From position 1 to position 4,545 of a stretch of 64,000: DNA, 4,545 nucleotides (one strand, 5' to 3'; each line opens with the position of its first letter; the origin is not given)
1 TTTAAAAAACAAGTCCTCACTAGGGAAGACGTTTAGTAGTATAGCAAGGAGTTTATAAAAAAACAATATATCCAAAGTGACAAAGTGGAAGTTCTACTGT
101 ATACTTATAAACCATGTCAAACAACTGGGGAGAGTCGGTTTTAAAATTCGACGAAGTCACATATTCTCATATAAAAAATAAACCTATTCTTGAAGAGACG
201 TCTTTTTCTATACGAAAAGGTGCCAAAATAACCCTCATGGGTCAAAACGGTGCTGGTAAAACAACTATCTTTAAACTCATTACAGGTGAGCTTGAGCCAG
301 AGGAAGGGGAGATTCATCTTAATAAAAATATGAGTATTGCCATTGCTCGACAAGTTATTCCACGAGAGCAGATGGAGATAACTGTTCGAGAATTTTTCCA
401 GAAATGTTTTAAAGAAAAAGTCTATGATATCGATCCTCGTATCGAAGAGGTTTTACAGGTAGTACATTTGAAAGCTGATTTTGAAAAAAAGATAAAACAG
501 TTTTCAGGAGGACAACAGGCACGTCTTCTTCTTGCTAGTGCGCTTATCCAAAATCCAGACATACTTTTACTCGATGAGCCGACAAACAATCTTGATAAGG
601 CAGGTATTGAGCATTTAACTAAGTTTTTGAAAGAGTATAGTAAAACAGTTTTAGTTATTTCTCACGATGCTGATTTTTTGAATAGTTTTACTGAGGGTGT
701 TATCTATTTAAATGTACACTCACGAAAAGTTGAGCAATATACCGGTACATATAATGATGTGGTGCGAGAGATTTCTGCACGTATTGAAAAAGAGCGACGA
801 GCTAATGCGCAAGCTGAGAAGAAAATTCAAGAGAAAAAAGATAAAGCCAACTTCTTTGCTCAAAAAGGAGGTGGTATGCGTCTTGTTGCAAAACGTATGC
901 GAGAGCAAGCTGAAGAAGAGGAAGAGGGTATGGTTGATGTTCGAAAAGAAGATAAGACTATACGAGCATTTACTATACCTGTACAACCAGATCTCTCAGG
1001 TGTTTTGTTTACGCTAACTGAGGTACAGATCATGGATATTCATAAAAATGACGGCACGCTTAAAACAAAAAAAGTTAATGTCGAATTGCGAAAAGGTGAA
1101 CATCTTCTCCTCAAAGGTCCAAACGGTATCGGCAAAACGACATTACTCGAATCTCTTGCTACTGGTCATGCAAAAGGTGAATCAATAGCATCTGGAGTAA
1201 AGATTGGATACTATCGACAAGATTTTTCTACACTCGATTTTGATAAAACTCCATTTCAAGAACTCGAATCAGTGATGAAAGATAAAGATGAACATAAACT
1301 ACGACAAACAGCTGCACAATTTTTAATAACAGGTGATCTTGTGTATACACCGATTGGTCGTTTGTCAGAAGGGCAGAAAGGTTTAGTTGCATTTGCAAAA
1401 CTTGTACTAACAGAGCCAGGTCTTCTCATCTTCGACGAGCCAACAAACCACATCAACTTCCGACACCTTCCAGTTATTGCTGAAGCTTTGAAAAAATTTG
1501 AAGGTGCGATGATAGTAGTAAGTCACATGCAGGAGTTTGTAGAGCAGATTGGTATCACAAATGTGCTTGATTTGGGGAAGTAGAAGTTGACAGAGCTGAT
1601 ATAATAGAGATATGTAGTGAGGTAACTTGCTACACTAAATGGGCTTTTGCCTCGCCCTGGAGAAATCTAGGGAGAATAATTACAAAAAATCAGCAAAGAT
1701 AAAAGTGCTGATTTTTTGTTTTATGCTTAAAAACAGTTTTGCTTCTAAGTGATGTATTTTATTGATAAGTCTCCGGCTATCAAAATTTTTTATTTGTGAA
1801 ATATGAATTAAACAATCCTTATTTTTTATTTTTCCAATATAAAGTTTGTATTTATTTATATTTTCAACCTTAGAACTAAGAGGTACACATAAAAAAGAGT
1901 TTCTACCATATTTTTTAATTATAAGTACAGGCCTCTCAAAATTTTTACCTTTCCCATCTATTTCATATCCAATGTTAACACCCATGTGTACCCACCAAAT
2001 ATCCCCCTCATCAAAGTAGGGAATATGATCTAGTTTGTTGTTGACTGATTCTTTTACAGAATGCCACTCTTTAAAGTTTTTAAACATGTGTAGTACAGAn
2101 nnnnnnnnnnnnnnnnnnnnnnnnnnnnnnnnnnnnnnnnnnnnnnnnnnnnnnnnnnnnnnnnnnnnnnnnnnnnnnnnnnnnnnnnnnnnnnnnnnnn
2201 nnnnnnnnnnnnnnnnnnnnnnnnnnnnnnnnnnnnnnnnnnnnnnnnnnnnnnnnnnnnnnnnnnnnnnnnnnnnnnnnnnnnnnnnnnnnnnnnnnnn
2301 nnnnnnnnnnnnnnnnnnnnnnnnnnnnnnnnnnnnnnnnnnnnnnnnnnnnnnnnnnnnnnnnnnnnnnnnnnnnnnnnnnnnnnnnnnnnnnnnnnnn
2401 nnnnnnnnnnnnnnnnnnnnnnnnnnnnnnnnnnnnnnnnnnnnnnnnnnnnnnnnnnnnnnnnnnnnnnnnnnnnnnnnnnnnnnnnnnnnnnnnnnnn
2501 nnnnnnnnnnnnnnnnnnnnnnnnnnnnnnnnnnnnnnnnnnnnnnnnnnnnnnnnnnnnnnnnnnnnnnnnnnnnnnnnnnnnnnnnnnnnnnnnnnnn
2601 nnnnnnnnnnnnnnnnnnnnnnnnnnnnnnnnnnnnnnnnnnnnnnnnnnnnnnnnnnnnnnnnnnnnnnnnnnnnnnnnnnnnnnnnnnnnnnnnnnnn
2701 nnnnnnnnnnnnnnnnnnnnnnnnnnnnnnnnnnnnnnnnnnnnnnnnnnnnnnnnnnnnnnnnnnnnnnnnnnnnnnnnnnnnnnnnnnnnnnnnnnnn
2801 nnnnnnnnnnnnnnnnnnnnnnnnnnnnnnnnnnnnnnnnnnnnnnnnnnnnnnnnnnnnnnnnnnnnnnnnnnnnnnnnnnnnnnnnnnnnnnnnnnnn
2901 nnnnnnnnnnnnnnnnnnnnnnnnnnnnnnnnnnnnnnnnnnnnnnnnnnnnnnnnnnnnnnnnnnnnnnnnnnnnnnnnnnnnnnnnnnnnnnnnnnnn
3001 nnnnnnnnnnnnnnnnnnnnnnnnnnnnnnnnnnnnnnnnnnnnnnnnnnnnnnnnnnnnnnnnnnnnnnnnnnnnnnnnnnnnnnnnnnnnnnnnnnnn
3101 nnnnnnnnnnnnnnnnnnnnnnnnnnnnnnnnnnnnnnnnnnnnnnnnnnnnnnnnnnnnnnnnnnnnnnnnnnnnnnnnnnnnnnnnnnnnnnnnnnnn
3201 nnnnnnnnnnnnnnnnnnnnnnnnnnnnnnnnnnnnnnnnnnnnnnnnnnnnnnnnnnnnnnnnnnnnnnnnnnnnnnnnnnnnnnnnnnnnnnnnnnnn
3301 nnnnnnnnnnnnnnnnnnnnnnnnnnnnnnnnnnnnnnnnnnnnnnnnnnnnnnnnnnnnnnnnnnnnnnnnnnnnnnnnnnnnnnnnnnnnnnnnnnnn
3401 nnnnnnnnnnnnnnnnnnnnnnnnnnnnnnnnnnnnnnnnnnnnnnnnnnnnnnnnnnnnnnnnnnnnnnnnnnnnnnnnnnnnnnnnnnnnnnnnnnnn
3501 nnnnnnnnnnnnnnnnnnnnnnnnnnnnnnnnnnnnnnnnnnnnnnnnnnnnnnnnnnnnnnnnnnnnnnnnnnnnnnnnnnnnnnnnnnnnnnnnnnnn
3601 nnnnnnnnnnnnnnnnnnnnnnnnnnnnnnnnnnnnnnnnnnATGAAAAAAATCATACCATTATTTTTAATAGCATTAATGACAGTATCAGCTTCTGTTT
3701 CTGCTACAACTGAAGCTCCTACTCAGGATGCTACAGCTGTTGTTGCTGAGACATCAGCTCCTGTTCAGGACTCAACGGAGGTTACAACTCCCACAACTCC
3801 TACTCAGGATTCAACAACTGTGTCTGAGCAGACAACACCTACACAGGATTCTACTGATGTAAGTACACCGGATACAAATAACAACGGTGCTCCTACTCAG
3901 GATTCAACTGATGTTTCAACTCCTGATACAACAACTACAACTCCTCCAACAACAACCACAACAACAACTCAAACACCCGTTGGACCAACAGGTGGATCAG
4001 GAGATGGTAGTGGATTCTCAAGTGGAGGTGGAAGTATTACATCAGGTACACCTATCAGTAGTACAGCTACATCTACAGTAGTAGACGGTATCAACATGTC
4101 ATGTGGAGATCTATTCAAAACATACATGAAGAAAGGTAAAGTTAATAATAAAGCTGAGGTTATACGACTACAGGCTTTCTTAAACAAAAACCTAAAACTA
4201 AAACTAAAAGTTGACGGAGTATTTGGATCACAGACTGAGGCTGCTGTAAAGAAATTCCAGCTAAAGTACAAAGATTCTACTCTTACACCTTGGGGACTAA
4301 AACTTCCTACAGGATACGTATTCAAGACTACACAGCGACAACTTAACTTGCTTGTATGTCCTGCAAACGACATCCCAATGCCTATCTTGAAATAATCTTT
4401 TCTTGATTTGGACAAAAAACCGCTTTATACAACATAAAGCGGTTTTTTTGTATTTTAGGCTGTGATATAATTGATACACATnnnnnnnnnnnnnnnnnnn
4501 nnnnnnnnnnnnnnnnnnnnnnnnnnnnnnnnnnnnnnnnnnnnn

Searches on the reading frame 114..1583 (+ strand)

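Call 9: search_protein_families(library=pfam, proteins=[window:114-1583:+], max_evalue=0.01)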
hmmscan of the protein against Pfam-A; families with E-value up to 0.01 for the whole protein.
window:114-1583:+ (489 aa): 39 families (the best 25 are shown)
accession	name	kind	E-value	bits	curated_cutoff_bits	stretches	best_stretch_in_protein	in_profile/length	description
PF00005.33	ABC_tran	-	1.7e-48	165.1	25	2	26-158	1-137/137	ABC transporter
PF13304.12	AAA_21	-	8.8e-20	72.4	27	2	379-471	200-298/304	AAA domain, putative AbiEii toxin, Type IV TA system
PF02463.25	SMC_N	-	1e-13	51.7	40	1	82-192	92-205/220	RecF/RecN/SMC N terminal domain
PF13401.12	AAA_22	-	2.2e-08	34.9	27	0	329-406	6-81/130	AAA domain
PF13555.12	AAA_29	-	2.1e-07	31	27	0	312-348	8-42/61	P-loop containing region of AAA domain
PF20720.3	nSTAND3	-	2.7e-07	30.9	27.2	1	319-354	8-43/155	Novel STAND NTPase 3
PF00004.35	AAA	-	1e-06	29.6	21.2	0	40-102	2-57/131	ATPase family associated with various cellular activities (AAA)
PF03193.22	RsgA_GTPase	-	1.4e-06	28.7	30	0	24-69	95-139/174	RsgA GTPase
PF02367.23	TsaE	-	2.3e-06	28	26.6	0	320-360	13-53/128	Threonylcarbamoyl adenosine biosynthesis protein TsaE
PF05729.18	NACHT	-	1.1e-05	25.7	26.7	1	331-358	3-30/167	NACHT domain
PF13191.12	AAA_16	-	2.2e-05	25.5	32.6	0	328-354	24-50/167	AAA ATPase domain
PF13173.12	AAA_14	-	6.5e-05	23.4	27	0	330-381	4-42/129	AAA domain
PF13481.12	AAA_25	-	0.00011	22.3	27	0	325-359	30-64/195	AAA domain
PF12775.13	AAA_7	-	0.00011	22.2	25.8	0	321-360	26-65/181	P-loop containing dynein motor region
PF13604.12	AAA_30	-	0.00015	22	27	0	40-202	22-141/191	AAA domain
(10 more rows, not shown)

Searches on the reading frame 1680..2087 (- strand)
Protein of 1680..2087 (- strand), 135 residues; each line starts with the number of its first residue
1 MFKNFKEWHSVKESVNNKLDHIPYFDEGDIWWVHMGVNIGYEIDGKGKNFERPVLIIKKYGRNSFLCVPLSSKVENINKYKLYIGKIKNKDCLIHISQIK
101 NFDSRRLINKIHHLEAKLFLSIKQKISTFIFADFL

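Call 9: search_protein_families(library=pfam, proteins=[window:1680-2087:-], max_evalue=0.01)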
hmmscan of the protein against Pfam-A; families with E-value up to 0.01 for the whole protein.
window:1680-2087:- (135 aa): 1 family
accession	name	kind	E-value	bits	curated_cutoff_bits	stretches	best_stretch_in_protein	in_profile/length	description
PF02452.23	PemK_toxin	-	3.2e-12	47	23.1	1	27-129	2-108/109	PemK-like, MazF-like toxin of type II toxin-antitoxin system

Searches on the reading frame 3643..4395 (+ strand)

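Call 9: search_protein_families(library=pfam, proteins=[window:3643-4395:+], max_evalue=0.01)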
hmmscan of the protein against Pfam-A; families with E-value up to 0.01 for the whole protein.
window:3643-4395:+ (250 aa): 1 family
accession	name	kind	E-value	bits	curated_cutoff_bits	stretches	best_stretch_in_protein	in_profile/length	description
PF01471.23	PG_binding_1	-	1.4e-08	35.2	23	1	171-209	3-41/57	Putative peptidoglycan binding domain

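Call 104: search_protein_families(library=ncbifam, proteins=[window:3643-4395:+], max_evalue=0.01)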
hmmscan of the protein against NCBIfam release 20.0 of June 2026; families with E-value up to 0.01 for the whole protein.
window:3643-4395:+ (250 aa): 1 family
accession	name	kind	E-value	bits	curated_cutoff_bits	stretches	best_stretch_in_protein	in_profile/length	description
TIGR02869.1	spore_SleB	equivalog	0.00019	21.4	236.5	1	162-209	7-52/201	spore cortex-lytic enzyme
